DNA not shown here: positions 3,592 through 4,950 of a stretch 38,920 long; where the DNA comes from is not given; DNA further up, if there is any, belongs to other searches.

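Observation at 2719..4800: HEPN-motif protein plus DUF2971-like protein appended to the RM operon: possible abortive-infection or toxin module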

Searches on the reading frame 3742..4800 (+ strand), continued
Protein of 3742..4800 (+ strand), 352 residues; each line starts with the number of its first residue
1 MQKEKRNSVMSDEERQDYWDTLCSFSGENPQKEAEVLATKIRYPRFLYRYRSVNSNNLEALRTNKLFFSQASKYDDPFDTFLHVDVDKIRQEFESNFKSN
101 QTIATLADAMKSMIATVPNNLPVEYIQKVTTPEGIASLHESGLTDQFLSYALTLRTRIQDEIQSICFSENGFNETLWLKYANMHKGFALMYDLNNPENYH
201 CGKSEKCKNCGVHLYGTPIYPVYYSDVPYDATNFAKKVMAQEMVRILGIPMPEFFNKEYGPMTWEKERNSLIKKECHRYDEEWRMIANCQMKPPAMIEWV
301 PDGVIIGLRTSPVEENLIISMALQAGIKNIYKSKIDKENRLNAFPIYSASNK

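Call 60: find_encoding_contigs(protein=P0237, flank=6000, max_places=3)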
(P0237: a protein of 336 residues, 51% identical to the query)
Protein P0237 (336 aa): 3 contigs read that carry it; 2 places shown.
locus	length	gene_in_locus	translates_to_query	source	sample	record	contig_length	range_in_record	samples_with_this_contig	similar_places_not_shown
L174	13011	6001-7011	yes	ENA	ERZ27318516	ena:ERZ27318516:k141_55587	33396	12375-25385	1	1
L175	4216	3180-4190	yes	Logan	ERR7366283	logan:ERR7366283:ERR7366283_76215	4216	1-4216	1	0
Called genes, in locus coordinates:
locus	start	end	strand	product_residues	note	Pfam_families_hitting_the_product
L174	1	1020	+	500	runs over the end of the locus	PF12161:HsdM_N, PF02384:N6_Mtase, PF01170:UPF0020, PF07669:Eco57I (weak)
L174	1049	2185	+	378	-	PF01420:Methylase_S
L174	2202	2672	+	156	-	-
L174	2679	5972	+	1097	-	PF13643:DUF4145, PF04313:HSDR_N (weak), PF00271:Helicase_C (faint), PF00270:DEAD, PF04851:ResIII, PF18766:SWI2_SNF2, PF08463:EcoEI_R_C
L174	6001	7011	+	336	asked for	-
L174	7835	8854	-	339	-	PF02899:Phage_int_SAM_1 (weak)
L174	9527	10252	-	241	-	PF11536:DUF3226 (weak), PF20469:OLD-like_TOPRIM (faint)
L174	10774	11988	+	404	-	-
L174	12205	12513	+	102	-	PF21983:NikA-like, PF05713:MobC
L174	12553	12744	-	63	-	-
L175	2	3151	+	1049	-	?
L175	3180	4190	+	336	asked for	-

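Call 64: find_homologous_proteins(query=A3)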
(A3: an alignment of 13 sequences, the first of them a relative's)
Query A3 (13 sequences) (289 aa, profile of the alignment): 455 proteins with E <= 0.001 among 7816 candidates; the best 120 are listed.
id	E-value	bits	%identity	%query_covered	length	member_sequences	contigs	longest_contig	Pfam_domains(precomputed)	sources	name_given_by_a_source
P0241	1.3e-127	444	89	100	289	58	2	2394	-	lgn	-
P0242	2.9e-123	430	87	100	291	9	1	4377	-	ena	-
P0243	3.8e-119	416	89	92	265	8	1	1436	-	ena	-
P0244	3.9e-113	396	83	100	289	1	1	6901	-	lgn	-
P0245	1.8e-112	394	83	99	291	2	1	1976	-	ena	-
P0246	6.4e-112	392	83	99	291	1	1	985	-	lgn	-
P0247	1.4e-111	391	82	100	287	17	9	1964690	-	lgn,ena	-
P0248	9.8e-111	388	25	63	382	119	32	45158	-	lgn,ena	-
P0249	1.3e-109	385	30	52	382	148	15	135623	-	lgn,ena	-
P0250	4.5e-109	383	24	63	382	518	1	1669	-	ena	-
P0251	2.3e-108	381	78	100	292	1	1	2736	-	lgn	-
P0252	3.1e-106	374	76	98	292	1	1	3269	-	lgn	-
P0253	2.3e-105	371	30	46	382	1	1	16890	-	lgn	-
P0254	5.7e-103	363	26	45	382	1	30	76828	-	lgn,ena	-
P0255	8.8e-103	362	26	45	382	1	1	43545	-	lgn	-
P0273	1.8e-82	296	58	97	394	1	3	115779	-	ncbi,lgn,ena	-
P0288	7.2e-79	284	27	57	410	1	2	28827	-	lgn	-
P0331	7.9e-76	274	57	89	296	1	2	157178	-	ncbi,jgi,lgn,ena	-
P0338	2.6e-75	272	55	97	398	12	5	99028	-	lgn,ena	-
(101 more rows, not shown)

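Call 65: find_related_loci(query=A2, collection=viral_contigs, flank=8000)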
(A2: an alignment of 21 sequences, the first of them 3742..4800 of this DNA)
Query A2 (352 aa) in viral_contigs; peptide patterns used: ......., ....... (x = any residue, [..] = any of these).
48 stretches matched a pattern; 5 encode a relative of the query (tblastn E <= 1e-3); 5 distinct loci.
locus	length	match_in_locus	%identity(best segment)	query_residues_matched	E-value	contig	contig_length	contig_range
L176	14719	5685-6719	66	1-346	6e-162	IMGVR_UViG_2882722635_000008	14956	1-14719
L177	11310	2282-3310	65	1-344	2e-160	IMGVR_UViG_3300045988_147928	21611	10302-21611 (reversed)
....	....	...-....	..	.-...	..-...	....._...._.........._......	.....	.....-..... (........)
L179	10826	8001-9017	52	10-346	8e-127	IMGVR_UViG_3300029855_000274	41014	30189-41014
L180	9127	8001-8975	50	5-333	2e-118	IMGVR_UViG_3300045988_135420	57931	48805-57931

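Call 66: find_encoding_contigs(protein=P0273, flank=7000, max_places=2)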
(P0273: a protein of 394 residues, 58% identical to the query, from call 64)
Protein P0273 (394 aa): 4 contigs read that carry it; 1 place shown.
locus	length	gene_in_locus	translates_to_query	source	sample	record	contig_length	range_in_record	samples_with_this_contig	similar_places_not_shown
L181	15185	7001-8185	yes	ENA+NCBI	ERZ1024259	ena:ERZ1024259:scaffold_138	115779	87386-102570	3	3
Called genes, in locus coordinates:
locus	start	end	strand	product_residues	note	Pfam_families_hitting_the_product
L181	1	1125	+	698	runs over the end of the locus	PF03235:GmrSD_N, PF07510:GmrSD_C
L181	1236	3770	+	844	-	PF13588:HSDR_N_2 (weak), PF00270:DEAD, PF04851:ResIII, PF18766:SWI2_SNF2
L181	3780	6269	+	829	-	PF02384:N6_Mtase, PF01170:UPF0020, PF13847:Methyltransf_31, PF07669:Eco57I (weak), PF01420:Methylase_S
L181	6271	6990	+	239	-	-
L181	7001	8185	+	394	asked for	-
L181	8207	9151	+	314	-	PF08878:HamA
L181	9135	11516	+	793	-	PF00270:DEAD (weak), PF00271:Helicase_C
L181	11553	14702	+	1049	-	PF09565:RE_NgoFVII (weak), PF13091:PLDc_2, PF00270:DEAD (weak), PF04851:ResIII, PF00271:Helicase_C, PF11907:DUF3427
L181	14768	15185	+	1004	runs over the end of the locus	PF13086:AAA_11, PF13245:AAA_19 (faint), PF13604:AAA_30 (faint), PF13087:AAA_12, PF10881:DUF2726 (weak)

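Call 67: find_encoding_contigs(protein=P0331, flank=7000, max_places=2)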
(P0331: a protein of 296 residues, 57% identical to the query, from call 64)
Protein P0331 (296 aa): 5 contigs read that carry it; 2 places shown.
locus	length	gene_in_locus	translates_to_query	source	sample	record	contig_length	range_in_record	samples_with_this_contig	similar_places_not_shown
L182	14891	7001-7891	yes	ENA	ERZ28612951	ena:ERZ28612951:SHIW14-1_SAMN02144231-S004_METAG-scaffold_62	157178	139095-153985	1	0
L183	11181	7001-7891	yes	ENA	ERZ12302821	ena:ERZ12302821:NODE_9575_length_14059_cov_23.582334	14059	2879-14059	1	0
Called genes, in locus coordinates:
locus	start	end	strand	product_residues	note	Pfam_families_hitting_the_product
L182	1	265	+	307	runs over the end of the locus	PF14088:DUF4268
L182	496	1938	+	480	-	PF04326:SLFN_AlbA_2, PF13749:HATPase_c_4, PF21247:Fic-like_C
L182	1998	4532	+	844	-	PF13588:HSDR_N_2 (weak), PF00270:DEAD, PF04851:ResIII, PF18766:SWI2_SNF2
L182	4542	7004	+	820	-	PF02384:N6_Mtase, PF01170:UPF0020, PF13847:Methyltransf_31 (weak), PF07669:Eco57I, PF01420:Methylase_S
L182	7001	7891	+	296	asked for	-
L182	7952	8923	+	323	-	PF01555:N6_N4_Mtase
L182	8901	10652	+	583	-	PF14072:DndB (weak)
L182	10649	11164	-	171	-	-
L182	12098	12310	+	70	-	PF12728:HTH_17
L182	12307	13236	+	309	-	PF02195:ParB_N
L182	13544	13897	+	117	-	PF21983:NikA-like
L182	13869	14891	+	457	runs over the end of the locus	PF03432:Relaxase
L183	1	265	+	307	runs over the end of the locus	PF14088:DUF4268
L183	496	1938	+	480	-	PF04326:SLFN_AlbA_2, PF13749:HATPase_c_4, PF21247:Fic-like_C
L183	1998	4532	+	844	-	PF13588:HSDR_N_2 (weak), PF00270:DEAD, PF04851:ResIII, PF18766:SWI2_SNF2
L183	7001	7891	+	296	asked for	-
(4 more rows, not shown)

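Call 68: find_encoding_contigs(protein=P0338, flank=7000, max_places=2)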
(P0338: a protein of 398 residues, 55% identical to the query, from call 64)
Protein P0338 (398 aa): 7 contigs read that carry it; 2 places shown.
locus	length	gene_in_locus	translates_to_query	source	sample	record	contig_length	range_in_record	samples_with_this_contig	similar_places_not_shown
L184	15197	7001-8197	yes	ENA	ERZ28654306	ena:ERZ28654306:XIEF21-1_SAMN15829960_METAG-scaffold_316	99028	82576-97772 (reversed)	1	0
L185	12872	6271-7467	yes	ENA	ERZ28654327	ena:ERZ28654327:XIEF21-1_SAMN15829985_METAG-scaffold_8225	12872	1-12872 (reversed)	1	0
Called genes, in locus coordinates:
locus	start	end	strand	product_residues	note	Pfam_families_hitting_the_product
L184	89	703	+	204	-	PF19570:DUF6088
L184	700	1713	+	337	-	PF08843:AbiEii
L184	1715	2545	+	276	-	PF14267:DUF4357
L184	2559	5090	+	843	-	PF13588:HSDR_N_2 (weak), PF00270:DEAD, PF04851:ResIII, PF18766:SWI2_SNF2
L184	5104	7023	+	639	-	PF02384:N6_Mtase, PF01170:UPF0020, PF13847:Methyltransf_31 (weak), PF07669:Eco57I, PF01420:Methylase_S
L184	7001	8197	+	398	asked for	-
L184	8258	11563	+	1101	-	PF01443:Viral_helicase1 (weak), PF09848:SLFN-g3_helicase (weak), PF13245:AAA_19, PF13604:AAA_30, PF13538:UvrD_C_2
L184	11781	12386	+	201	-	PF09339:HTH_IclR (weak), PF00717:Peptidase_S24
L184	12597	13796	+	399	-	PF07508:Recombinase, PF13408:Zn_ribbon_recom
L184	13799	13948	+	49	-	-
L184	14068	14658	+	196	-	PF12158:DUF3592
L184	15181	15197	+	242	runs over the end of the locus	PF14808:TMEM164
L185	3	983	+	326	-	?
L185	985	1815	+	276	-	PF14267:DUF4357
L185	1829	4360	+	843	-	PF13588:HSDR_N_2 (weak), PF00270:DEAD, PF04851:ResIII, PF18766:SWI2_SNF2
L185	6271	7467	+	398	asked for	-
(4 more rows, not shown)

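Call 69: find_encoding_contigs(protein=P0288, flank=7000, max_places=2)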
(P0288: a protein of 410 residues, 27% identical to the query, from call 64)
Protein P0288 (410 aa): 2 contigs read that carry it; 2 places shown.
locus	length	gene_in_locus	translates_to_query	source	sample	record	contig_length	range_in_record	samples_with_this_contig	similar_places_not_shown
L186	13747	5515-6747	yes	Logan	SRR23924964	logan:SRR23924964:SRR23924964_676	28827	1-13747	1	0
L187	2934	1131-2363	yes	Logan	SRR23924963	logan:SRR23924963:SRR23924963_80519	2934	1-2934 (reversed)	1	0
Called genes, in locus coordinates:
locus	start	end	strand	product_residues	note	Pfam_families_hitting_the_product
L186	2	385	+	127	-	?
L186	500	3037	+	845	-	PF04313:HSDR_N (faint), PF13588:HSDR_N_2 (weak), PF00270:DEAD, PF04851:ResIII, PF18766:SWI2_SNF2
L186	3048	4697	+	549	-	PF02384:N6_Mtase, PF01170:UPF0020, PF13847:Methyltransf_31 (weak), PF07669:Eco57I (weak)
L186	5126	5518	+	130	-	PF01420:Methylase_S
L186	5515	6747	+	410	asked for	-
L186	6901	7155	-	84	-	PF19537:DUF6061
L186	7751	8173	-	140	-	-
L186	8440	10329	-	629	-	PF13306:LRR_5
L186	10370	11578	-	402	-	PF00092:VWA, PF13519:VWA_2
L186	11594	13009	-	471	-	PF01841:Transglut_core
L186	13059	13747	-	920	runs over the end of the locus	-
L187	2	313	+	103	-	?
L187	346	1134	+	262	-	PF01420:Methylase_S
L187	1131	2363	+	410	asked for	-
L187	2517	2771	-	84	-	PF19537:DUF6061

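Call 75: search_dna_similar(query=window:3742-4800:+, collection=plasmids, mode=protein, max_rows=25, max_evalue=0.00001)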
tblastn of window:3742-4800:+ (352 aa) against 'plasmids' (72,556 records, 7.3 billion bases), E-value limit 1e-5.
Records with a match: 9; places in all: 9; records where one place covers at least 80% of the query: 3.
Best place of each record, by identity: <60% 9.
By first word of the organism name: Edwardsiella 4; Rhizobium 1; Vibrio 1; Methylophaga 1; Burkholderia 1; Sinorhizobium 1.
By predicted mobility (MOB-suite, as given by PLSDB): non-mobilizable 4; conjugative 4; mobilizable 1.
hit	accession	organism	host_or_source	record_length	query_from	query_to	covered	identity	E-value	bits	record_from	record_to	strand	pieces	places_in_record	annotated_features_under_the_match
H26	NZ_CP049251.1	Rhizobium rhizoryzae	cell culture,soil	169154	21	349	93%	23.1%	7e-14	81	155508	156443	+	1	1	DUF2971 domain-containing protein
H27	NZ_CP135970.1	Vibrio alginolyticus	Apostichopus japonicus,cell culture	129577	44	328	81%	23.2%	6e-10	68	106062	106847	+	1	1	DUF2971 domain-containing protein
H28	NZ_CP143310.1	Methylophaga thalassica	cell culture,A deep sea sediment sample ...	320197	44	311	76%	23.8%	3e-8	63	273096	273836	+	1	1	DUF2971 domain-containing protein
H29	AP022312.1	Burkholderia sp. SFA1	-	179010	44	332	82%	20.7%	3e-8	63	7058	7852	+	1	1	hypothetical protein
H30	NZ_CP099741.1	Edwardsiella tarda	single cell,frog farm sediment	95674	46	239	55%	27.3%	2e-8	63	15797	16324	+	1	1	DUF2971 domain-containing protein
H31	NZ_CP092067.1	Edwardsiella ictaluri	Hybrid catfish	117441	46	239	55%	27.3%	2e-8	63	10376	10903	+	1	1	DUF2971 domain-containing protein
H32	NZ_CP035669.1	Edwardsiella piscicida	catfish,single cell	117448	46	239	55%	27.3%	2e-8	63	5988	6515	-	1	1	DUF2971 domain-containing protein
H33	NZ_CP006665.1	Edwardsiella anguillarum ET080813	Anguilla japonica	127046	46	239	55%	27.3%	2e-8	63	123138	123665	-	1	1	DUF2971 domain-containing protein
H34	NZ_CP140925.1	Sinorhizobium medicae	Medicago lupulina,whole organism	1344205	43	193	43%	25.9%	5e-6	56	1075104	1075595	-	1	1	record has no annotation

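Call 87: find_encoding_contigs(protein=P0121, flank=5000, max_places=4)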
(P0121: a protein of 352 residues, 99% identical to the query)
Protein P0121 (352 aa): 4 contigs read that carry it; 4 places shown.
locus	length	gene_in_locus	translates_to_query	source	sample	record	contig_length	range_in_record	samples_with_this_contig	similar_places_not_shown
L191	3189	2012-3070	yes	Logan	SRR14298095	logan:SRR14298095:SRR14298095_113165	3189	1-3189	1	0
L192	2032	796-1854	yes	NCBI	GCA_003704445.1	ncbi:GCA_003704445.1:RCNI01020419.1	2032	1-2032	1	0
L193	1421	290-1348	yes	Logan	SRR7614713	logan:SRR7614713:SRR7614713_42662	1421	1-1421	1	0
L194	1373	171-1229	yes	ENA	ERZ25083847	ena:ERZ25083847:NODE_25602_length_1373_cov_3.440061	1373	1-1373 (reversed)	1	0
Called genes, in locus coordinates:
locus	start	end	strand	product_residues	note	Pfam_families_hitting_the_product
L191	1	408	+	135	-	?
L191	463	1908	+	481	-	-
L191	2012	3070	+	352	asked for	-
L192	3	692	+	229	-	?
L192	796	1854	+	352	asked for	-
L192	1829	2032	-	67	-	?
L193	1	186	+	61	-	?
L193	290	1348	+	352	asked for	-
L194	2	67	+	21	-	?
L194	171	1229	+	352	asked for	-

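Call 92: get_annotated_region(hit=H26, flank=4000)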
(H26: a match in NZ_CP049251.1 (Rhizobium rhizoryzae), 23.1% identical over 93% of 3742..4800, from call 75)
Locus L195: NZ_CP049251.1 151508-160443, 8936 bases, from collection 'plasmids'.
description: Rhizobium rhizoryzae strain DSM 29514 plasmid unnamed4, complete sequence
organism: Rhizobium rhizoryzae (NCBI taxid 451876)
taxonomy: Bacteria; Pseudomonadota; Alphaproteobacteria; Hyphomicrobiales; Rhizobiaceae; Rhizobium; Rhizobium rhizoryzae
host: -; source: cell culture,soil; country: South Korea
typing (MOB-suite, as given by PLSDB): non-mobilizable; replicon rep_cluster_440; mating-pair formation MPF_T
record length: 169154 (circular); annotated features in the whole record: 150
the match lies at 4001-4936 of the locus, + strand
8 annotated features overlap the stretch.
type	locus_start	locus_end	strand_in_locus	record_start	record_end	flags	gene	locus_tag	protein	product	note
CDS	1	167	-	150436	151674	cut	repC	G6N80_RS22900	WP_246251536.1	plasmid replication protein RepC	-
CDS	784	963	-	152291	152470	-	-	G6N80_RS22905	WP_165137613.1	hypothetical protein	-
CDS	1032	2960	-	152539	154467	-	-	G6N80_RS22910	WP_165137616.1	ParB/RepB/Spo0J family partition protein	GO:0007059 - chromosome segregation [Evidence IEA]; GO:0000910 - cytokinesis [Evidence IEA]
CDS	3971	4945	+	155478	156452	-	-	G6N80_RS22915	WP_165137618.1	DUF2971 domain-containing protein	-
CDS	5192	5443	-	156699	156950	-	-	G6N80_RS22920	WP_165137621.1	hypothetical protein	-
CDS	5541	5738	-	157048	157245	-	-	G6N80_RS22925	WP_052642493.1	hypothetical protein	-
CDS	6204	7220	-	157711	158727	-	-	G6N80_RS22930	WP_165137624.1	dienelactone hydrolase-related enzyme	-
CDS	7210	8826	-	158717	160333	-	-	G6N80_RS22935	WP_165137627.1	hypothetical protein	-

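Call 93: get_annotated_region(hit=H27, flank=4000)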
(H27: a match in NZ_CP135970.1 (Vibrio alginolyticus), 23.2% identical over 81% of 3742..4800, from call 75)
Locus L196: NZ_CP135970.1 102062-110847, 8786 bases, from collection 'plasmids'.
description: Vibrio alginolyticus strain S10 plasmid unnamed, complete sequence
organism: Vibrio alginolyticus (NCBI taxid 663)
taxonomy: Bacteria; Pseudomonadota; Gammaproteobacteria; Vibrionales; Vibrionaceae; Vibrio; Vibrio alginolyticus
host: -; source: Apostichopus japonicus,cell culture; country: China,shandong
typing (MOB-suite, as given by PLSDB): non-mobilizable; replicon rep_cluster_803
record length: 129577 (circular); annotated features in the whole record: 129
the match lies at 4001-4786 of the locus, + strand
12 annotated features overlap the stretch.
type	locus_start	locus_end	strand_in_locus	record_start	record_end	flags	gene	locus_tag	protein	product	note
CDS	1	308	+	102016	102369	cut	-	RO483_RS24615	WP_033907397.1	glyoxalase/bleomycin resistance/dioxygenase family protein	-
CDS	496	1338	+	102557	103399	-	-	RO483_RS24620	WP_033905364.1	hypothetical protein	-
CDS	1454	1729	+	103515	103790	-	-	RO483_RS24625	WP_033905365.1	hypothetical protein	-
CDS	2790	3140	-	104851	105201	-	-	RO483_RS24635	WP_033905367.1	hypothetical protein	-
CDS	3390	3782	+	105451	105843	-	-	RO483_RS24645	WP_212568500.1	hypothetical protein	-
CDS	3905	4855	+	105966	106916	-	-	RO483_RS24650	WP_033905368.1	DUF2971 domain-containing protein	-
CDS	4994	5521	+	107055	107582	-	-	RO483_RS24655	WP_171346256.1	hypothetical protein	-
CDS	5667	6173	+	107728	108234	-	-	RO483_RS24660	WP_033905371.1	AAA family ATPase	-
CDS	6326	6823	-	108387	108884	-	-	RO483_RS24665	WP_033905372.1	GNAT family N-acetyltransferase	-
CDS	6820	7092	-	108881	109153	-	-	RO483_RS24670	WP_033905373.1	DUF1778 domain-containing protein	-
CDS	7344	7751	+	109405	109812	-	-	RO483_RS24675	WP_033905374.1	OsmC family protein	-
CDS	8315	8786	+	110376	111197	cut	-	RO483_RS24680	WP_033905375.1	GNAT family N-acetyltransferase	-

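Call 94: get_annotated_region(hit=H28, flank=4000)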
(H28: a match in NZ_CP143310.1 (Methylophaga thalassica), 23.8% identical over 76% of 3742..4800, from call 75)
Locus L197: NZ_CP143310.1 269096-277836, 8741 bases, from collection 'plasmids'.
description: Methylophaga thalassica strain IOM01 plasmid unnamed, complete sequence
organism: Methylophaga thalassica (NCBI taxid 40223)
taxonomy: Bacteria; Pseudomonadota; Gammaproteobacteria; Thiotrichales; Piscirickettsiaceae; Methylophaga; Methylophaga thalassica
host: -; source: cell culture,A deep sea sediment sample from the Central Indian Ridge; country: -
typing (MOB-suite, as given by PLSDB): non-mobilizable
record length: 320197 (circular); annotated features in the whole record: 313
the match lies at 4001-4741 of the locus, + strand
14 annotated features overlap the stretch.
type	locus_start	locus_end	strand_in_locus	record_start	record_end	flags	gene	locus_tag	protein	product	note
CDS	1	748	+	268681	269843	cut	-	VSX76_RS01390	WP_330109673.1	IS3 family transposase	-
CDS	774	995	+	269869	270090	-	-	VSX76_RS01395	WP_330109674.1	hypothetical protein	-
CDS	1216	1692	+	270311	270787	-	-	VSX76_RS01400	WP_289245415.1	hypothetical protein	-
CDS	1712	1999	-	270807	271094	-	-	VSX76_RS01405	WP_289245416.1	type II toxin-antitoxin system RelE/ParE family toxin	GO:0030541 - plasmid partitioning [Evidence IEA]; GO:0051290 - protein heterotetramerization [Evidence IEA]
CDS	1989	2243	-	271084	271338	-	-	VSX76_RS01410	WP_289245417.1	type II toxin-antitoxin system prevent-host-death family antitoxin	GO:0008219 - cell death [Evidence IEA]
CDS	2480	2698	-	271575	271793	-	-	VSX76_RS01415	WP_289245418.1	hypothetical protein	-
CDS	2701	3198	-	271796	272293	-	-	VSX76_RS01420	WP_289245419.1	hypothetical protein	-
CDS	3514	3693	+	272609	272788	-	-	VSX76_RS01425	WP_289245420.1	hypothetical protein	-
CDS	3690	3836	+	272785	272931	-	-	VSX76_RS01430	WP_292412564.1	hypothetical protein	-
CDS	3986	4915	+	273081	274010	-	-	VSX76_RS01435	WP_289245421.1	DUF2971 domain-containing protein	-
CDS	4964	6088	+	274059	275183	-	-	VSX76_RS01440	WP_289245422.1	hypothetical protein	-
CDS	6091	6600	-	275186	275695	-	-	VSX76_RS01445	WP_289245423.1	RES family NAD+ phosphorylase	-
CDS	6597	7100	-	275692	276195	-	-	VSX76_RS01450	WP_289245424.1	antitoxin Xre/MbcA/ParS toxin-binding domain-containing protein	-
CDS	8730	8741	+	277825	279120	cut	-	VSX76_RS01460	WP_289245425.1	MFS transporter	GO:0055085 - transmembrane transport [Evidence IEA]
